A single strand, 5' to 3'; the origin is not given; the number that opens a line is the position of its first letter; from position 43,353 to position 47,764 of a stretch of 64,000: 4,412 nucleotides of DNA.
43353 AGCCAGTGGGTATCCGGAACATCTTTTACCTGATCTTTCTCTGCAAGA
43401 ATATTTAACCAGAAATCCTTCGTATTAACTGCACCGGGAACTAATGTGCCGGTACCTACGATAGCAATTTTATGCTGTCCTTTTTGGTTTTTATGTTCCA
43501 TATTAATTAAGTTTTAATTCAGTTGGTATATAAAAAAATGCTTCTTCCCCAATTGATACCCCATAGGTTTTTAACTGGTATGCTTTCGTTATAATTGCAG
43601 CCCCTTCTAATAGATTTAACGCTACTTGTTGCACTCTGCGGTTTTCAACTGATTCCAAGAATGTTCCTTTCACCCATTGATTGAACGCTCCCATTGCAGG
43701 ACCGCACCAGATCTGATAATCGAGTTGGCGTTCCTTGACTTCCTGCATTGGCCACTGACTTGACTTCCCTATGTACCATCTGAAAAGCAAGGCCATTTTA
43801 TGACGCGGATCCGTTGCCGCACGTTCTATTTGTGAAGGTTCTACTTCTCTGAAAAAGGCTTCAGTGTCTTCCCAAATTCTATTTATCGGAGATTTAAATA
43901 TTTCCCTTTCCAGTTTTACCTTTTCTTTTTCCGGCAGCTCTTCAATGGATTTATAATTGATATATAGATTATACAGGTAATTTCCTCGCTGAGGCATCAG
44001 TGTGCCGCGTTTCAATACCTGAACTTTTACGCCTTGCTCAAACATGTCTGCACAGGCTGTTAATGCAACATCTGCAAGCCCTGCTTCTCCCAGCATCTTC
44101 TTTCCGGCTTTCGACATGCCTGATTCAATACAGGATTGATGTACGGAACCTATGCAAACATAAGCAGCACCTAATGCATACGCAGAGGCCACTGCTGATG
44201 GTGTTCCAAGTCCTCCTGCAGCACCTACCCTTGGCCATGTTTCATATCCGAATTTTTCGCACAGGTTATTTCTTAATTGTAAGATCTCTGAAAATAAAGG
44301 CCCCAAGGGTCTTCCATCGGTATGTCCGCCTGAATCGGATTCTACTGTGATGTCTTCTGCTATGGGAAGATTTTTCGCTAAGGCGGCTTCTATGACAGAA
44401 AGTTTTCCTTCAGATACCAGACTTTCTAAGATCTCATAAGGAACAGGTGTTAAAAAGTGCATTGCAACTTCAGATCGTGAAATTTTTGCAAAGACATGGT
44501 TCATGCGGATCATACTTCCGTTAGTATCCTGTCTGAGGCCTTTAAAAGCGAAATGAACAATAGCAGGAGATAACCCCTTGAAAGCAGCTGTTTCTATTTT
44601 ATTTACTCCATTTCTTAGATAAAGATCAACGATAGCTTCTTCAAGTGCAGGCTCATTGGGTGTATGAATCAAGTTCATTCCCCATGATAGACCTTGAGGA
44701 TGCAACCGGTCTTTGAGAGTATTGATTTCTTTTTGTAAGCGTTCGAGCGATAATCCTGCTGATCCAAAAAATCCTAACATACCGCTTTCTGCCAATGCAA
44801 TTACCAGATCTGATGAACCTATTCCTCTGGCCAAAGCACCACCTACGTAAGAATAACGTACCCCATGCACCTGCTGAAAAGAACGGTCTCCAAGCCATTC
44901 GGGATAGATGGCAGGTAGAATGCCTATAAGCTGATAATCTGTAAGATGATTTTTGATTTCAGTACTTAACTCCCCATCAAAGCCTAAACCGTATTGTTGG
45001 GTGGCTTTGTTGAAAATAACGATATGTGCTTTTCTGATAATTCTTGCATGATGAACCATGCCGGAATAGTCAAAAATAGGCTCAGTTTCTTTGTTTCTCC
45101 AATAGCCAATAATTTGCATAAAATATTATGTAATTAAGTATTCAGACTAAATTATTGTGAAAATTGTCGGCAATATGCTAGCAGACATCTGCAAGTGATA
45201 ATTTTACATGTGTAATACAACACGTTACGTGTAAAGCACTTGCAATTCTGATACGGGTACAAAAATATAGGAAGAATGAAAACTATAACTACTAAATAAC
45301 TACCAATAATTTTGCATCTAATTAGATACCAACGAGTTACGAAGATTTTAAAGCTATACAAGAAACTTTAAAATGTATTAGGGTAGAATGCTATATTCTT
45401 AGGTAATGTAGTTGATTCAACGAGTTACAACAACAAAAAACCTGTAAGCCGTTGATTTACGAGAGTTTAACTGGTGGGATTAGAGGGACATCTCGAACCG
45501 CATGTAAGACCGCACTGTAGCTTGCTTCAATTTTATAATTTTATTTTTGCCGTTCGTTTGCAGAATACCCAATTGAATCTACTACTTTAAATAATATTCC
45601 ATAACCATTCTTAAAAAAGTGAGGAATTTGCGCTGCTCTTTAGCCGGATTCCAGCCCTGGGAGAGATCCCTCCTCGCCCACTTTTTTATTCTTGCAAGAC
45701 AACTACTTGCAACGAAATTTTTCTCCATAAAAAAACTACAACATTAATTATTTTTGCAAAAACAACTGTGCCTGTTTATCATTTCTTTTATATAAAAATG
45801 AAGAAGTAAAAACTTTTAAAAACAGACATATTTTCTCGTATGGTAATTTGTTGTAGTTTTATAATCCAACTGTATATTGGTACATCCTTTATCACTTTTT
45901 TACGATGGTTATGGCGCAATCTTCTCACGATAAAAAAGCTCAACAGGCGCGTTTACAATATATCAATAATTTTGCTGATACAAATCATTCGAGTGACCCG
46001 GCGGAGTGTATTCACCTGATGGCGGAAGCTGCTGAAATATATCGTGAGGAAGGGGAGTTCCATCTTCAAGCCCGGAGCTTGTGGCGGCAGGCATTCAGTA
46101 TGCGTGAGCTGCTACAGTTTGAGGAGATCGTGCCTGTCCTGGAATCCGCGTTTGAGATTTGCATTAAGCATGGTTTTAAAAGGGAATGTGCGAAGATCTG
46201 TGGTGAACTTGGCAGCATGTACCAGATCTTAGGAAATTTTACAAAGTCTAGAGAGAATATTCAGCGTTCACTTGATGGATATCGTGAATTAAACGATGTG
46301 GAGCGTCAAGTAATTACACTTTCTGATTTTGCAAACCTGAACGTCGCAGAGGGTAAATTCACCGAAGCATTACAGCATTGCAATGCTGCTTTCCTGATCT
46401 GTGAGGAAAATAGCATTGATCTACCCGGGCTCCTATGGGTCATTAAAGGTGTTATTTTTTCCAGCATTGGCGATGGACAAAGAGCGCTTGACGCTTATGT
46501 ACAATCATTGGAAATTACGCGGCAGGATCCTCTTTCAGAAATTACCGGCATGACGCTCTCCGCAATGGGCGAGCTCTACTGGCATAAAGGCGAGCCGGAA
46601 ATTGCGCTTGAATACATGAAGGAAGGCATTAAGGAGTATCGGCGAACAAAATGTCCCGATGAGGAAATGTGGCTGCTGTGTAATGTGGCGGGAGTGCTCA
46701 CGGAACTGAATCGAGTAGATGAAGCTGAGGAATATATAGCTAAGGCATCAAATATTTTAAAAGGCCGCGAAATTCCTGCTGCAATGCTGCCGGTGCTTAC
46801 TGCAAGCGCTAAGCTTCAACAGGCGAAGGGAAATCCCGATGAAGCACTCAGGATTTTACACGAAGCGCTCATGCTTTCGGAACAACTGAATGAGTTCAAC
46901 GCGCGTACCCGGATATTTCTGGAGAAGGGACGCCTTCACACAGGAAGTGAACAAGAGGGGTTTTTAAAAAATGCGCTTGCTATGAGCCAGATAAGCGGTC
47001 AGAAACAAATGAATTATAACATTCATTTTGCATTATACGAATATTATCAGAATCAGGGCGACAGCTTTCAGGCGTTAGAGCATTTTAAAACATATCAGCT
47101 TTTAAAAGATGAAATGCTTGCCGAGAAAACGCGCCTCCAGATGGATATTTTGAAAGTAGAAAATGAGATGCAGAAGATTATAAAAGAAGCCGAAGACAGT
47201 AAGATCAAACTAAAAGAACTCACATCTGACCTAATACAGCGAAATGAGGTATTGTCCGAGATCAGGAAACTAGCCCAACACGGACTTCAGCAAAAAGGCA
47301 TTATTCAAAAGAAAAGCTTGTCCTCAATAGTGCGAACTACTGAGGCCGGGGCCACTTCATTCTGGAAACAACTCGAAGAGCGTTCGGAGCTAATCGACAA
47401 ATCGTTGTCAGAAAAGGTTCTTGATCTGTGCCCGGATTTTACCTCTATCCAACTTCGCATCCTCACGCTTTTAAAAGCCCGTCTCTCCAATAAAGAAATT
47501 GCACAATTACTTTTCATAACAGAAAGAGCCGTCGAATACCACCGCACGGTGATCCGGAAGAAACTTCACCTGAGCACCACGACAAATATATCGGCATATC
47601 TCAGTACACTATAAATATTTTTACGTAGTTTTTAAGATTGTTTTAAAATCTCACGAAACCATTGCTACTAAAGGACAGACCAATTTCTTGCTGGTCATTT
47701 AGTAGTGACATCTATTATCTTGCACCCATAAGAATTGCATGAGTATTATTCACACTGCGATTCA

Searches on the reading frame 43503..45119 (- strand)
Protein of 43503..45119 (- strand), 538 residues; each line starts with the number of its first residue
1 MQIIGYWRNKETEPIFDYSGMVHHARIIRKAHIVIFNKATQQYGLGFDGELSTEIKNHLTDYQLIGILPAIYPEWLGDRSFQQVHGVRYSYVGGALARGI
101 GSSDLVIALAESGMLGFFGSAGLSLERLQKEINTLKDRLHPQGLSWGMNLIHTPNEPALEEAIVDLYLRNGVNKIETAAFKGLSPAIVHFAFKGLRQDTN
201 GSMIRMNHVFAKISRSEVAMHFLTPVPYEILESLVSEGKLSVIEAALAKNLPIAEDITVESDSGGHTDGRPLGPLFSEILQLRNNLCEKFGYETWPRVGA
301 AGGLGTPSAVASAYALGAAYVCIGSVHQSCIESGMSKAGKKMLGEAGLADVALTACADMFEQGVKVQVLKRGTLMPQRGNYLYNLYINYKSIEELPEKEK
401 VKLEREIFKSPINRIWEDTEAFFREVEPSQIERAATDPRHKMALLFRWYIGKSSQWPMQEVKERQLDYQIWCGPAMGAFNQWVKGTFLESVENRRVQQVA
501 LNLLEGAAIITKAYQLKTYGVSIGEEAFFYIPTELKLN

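Call 8: search_protein_families(library=pfam, proteins=[window:43503-45119:-], max_evalue=0.001)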
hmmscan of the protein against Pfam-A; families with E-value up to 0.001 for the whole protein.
window:43503-45119:- (538 aa): 2 families
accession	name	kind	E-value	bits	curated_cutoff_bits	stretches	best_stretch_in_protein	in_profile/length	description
PF21607.2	FabD_helical_ins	-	6.7e-29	100.4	27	1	389-468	1-80/80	[Acyl-carrier-protein] S-malonyltransferase, inserted helical domain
PF03060.21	NMO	-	7.1e-11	42.5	28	1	92-370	14-269/331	Nitronate monooxygenase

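Call 25: find_encoding_contigs(protein=window:43503-45119:-, flank=10000, max_places=4)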
Protein window:43503-45119:- (538 aa): 1 contig read that carries it; 1 place shown.
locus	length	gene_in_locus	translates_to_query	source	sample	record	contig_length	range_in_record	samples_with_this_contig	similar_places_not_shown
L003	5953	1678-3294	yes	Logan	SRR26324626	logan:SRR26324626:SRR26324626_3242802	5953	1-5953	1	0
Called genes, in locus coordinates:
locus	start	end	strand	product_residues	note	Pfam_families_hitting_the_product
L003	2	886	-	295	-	?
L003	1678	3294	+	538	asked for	PF03060:NMO, PF21607:FabD_helical_ins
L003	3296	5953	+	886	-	?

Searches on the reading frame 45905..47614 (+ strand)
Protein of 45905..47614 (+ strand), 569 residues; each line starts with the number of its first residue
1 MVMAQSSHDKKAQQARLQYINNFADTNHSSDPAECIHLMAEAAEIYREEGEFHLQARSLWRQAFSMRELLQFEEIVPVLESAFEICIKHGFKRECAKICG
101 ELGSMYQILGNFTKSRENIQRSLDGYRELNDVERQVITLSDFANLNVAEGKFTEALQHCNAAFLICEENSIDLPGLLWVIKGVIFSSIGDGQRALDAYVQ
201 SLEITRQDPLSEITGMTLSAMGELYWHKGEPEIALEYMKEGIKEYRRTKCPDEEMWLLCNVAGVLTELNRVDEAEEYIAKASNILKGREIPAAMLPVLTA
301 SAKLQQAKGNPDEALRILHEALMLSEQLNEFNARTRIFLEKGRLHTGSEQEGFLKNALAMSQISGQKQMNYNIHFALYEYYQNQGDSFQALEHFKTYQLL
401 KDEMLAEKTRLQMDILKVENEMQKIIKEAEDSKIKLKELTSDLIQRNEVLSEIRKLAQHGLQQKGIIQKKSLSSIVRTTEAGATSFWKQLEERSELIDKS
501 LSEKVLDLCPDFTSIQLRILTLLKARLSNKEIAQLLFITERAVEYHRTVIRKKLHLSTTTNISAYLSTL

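Call 8: search_protein_families(library=pfam, proteins=[window:45905-47614:+], max_evalue=0.001)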
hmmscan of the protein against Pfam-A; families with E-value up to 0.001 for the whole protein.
window:45905-47614:+ (569 aa): 13 families
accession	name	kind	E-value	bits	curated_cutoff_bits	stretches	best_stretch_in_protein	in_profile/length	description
PF13424.12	TPR_12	-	1.3e-26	93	30.1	3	101-160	8-69/77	Tetratricopeptide repeat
PF17874.7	TPR_MalT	-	7.8e-20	71.8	45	1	143-329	8-195/336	MalT-like TPR region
PF07719.23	TPR_2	-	1.5e-13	50.2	27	0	218-245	4-31/34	Tetratricopeptide repeat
PF13374.12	TPR_10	-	1.1e-11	44.8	27.5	0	215-248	2-35/42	Tetratricopeptide repeat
PF00515.34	TPR_1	-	4.9e-11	42.4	27.8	0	178-204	4-30/34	Tetratricopeptide repeat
PF13176.12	TPR_7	-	8.5e-11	41.5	27.9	0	182-209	6-33/36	Tetratricopeptide repeat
PF13181.12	TPR_8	-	9.6e-10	38.3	25.7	0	96-123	1-28/34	Tetratricopeptide repeat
PF00196.25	GerE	-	8.5e-08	32.2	23.5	1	514-558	5-49/57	Bacterial regulatory proteins, luxR family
PF14938.12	SNAP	-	1.5e-07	31.7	25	1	33-158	52-177/282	Soluble NSF attachment protein, SNAP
PF13428.12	TPR_14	-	4.7e-07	30.3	23.5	0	220-245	6-31/44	Tetratricopeptide repeat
PF25058.1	ARM_TT21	-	1e-06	29.2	27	1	248-321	50-120/155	Tetratricopeptide repeat protein 21 ARM repeat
PF13429.12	TPR_15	-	3.6e-05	23.8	26.2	0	297-395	148-238/280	Tetratricopeptide repeat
PF08281.18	Sigma70_r4_2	-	0.00091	19.3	25.7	0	527-554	27-54/54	Sigma-70, region 4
